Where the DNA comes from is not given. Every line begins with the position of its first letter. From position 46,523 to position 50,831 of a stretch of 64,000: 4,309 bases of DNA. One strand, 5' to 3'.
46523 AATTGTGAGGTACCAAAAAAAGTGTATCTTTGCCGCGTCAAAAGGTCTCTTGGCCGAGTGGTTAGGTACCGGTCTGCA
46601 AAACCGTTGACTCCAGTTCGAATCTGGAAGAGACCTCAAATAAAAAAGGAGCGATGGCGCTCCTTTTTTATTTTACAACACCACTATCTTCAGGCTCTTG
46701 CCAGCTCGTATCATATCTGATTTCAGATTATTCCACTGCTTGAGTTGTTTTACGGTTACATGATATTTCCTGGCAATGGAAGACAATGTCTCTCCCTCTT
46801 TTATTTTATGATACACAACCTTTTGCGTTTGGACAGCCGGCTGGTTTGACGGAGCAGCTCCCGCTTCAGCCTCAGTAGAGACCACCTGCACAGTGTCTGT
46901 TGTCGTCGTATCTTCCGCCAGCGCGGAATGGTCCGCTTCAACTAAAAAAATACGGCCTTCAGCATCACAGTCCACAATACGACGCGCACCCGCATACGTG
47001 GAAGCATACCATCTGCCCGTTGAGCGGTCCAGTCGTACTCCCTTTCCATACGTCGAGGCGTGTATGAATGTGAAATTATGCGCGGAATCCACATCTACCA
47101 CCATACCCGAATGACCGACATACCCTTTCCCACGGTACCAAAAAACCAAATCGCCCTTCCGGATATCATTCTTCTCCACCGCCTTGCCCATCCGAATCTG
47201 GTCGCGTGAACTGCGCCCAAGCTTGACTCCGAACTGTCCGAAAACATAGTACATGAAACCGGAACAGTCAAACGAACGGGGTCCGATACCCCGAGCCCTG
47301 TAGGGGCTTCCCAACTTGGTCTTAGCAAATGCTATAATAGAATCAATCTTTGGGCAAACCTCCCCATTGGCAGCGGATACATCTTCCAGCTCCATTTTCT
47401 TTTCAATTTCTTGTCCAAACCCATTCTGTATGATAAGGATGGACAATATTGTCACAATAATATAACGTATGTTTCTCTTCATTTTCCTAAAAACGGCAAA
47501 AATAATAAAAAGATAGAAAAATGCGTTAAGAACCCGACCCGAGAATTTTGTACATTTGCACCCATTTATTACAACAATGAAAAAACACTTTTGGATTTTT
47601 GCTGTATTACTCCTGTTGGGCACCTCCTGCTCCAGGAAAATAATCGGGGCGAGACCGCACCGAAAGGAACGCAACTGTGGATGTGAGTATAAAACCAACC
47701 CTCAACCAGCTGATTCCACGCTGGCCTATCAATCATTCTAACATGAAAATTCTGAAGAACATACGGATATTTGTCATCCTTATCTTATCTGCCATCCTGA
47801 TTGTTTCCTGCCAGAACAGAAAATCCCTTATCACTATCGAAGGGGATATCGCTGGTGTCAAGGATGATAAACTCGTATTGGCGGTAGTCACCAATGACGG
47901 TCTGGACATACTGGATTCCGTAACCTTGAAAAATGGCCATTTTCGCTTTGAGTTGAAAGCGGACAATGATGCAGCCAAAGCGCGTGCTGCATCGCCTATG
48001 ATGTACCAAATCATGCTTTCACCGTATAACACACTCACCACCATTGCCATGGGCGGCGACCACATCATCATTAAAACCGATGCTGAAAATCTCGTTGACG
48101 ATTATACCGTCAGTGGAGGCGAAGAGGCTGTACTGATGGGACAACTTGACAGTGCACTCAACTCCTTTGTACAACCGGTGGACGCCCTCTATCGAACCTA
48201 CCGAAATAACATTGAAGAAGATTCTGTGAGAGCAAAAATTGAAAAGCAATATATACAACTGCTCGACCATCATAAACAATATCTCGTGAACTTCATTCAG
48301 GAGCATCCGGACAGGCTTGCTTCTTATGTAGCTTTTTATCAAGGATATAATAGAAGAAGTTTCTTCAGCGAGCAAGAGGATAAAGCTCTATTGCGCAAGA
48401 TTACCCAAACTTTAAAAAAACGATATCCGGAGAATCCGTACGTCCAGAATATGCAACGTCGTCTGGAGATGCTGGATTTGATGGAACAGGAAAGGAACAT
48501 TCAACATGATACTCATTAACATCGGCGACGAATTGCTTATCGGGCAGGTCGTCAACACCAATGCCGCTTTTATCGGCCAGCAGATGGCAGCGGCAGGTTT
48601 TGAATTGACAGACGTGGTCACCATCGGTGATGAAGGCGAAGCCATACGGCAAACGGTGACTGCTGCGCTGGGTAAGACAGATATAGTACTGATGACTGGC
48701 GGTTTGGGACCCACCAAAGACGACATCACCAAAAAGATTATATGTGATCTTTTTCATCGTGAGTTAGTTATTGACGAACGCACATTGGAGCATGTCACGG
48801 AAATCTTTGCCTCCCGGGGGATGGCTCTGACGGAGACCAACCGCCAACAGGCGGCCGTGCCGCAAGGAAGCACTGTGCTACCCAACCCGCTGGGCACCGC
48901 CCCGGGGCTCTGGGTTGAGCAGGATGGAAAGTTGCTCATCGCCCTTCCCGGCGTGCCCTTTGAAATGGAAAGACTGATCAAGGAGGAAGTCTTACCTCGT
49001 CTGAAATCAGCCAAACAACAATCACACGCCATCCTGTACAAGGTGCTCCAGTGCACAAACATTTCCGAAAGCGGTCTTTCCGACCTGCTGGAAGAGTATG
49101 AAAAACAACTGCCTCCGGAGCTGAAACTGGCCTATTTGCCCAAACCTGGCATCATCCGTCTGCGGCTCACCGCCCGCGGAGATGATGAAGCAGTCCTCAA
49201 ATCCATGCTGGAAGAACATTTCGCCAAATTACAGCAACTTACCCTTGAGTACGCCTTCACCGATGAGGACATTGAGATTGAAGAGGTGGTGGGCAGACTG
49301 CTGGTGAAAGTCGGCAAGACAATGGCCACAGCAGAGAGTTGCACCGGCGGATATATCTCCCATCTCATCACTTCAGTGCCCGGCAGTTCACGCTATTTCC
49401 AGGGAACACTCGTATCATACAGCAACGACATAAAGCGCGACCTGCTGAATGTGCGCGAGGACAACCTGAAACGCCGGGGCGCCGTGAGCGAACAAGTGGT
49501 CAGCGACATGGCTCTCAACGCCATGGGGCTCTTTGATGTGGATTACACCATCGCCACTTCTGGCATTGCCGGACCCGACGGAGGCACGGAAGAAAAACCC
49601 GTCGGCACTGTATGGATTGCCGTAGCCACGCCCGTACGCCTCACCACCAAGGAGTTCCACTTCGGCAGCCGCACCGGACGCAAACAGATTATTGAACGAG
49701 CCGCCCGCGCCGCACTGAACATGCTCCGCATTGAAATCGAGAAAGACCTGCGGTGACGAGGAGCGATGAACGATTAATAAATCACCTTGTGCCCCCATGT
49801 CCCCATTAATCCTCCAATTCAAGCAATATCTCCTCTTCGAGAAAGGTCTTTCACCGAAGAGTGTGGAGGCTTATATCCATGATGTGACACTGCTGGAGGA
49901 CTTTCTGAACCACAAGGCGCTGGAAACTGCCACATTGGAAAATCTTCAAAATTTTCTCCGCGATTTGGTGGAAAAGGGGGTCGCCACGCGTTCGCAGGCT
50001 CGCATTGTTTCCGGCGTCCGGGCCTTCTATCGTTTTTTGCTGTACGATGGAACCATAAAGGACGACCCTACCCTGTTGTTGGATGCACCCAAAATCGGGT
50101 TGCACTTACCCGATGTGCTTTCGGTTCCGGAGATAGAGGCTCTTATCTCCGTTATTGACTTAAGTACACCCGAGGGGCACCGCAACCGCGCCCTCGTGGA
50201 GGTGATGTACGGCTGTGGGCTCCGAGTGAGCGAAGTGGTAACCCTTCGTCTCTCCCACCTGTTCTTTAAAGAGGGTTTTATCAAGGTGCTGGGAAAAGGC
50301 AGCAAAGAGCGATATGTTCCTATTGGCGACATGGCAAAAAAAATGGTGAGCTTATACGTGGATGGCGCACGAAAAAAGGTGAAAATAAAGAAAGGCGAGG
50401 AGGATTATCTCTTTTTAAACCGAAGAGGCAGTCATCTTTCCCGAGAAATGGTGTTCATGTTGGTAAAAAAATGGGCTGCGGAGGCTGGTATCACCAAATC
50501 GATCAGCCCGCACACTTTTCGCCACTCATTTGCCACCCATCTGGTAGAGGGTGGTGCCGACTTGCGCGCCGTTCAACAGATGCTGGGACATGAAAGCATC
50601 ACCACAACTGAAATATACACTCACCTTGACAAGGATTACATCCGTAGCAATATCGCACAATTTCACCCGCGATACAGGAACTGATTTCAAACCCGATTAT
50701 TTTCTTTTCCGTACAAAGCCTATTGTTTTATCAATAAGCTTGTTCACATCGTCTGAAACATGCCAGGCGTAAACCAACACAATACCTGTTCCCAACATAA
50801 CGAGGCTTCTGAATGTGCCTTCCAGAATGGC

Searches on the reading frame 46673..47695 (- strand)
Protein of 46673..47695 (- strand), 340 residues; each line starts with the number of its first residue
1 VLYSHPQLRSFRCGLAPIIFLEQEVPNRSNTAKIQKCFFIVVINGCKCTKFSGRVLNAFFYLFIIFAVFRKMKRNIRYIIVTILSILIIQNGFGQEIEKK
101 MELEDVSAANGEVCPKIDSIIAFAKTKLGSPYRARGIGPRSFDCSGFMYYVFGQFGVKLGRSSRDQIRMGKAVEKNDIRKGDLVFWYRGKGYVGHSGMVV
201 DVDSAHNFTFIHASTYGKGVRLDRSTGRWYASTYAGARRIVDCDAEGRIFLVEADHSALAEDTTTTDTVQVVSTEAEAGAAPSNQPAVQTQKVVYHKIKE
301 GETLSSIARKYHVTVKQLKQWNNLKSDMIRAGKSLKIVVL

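Call 14: search_protein_families(library=pfam, proteins=[window:46673-47695:-])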
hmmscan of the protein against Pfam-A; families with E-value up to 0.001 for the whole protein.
window:46673-47695:- (340 aa): 4 families
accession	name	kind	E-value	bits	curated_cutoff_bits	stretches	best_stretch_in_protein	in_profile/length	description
PF00877.26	NLPC_P60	-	7.3e-20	71.4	23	1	129-239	1-105/105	NlpC/P60 family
PF01476.26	LysM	-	4.4e-16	59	20.9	1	296-337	1-42/43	LysM domain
PF05257.22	CHAP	-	0.00012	22.9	26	1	143-212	10-79/81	CHAP domain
PF05382.19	Amidase_5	-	0.00066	20.1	21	0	137-233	24-126/142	Bacteriophage peptidoglycan hydrolase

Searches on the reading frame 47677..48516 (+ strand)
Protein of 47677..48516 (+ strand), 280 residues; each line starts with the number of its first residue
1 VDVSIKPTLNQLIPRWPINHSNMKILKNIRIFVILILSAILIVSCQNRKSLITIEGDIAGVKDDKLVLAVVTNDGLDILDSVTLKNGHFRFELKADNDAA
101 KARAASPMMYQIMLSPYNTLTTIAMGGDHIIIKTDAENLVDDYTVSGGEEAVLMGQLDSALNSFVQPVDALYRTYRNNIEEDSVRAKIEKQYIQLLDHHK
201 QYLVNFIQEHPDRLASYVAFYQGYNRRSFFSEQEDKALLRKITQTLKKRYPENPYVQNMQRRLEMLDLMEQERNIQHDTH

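Call 14: search_protein_families(library=pfam, proteins=[window:47677-48516:+])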
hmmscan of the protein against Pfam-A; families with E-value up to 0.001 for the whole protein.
window:47677-48516:+ (280 aa): 1 family
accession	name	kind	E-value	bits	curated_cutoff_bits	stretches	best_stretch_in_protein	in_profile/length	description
PF14289.11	DUF4369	-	3.1e-10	40.9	25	1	53-150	2-87/91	Domain of unknown function (DUF4369)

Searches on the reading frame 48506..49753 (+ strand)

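Call 14: search_protein_families(library=pfam, proteins=[window:48506-49753:+])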
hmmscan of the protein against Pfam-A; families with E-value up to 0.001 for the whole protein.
window:48506-49753:+ (416 aa): 3 families
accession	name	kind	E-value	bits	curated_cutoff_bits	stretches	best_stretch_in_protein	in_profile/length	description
PF02464.23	CinA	-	3.6e-54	183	23.5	1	257-408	3-152/155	Competence-damaged protein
PF00994.29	MoCF_biosynth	-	6.6e-34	117.1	26.6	1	4-167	3-143/144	Probable molybdopterin binding domain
PF18146.6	CinA_KH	-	4.1e-09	36.8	27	1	179-249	2-70/73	Damage-inducible protein CinA KH domain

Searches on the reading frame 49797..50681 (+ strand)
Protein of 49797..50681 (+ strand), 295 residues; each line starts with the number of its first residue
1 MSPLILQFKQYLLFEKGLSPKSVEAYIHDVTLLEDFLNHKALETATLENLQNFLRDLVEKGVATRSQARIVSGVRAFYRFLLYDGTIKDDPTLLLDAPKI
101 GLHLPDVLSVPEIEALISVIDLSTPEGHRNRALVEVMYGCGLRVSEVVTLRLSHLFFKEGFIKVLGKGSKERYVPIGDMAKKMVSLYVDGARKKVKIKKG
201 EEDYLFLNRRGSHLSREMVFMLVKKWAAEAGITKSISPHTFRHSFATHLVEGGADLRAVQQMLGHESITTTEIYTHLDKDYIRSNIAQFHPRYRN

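Call 14: search_protein_families(library=pfam, proteins=[window:49797-50681:+])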
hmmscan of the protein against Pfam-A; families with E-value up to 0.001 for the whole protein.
window:49797-50681:+ (295 aa): 3 families
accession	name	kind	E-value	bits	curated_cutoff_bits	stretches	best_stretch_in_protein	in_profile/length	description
PF00589.27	Phage_integrase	-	7.3e-48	163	27.1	1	108-279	3-170/172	Phage integrase family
PF02899.23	Phage_int_SAM_1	-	3.8e-19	69.2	22.3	1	7-82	3-80/83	Phage integrase, N-terminal SAM-like domain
PF13495.12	Phage_int_SAM_4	-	3.3e-09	37.5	27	1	4-83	1-80/85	Phage integrase, N-terminal SAM-like domain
